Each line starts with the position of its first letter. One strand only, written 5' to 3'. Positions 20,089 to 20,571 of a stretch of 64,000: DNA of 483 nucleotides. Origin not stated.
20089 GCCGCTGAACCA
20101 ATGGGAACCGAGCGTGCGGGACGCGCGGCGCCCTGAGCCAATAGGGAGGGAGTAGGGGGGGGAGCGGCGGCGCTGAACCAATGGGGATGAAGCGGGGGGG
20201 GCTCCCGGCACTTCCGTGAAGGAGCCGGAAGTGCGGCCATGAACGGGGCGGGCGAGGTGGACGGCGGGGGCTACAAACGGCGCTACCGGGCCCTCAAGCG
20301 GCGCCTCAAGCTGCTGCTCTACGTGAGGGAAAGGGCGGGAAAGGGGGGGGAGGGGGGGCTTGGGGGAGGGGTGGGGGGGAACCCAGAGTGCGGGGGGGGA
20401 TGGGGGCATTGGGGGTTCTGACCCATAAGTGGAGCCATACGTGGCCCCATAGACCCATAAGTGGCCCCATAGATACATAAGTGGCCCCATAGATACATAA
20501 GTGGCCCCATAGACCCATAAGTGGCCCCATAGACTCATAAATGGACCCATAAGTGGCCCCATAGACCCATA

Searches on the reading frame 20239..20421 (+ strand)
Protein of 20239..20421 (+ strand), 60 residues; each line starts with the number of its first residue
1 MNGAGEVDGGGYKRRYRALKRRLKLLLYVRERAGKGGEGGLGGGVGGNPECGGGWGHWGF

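Call 50: find_encoding_contigs(protein=window:20239-20421:+, flank=10000, max_places=6)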
Protein window:20239-20421:+ (60 aa): no gene with exactly this product is on record in the collection.
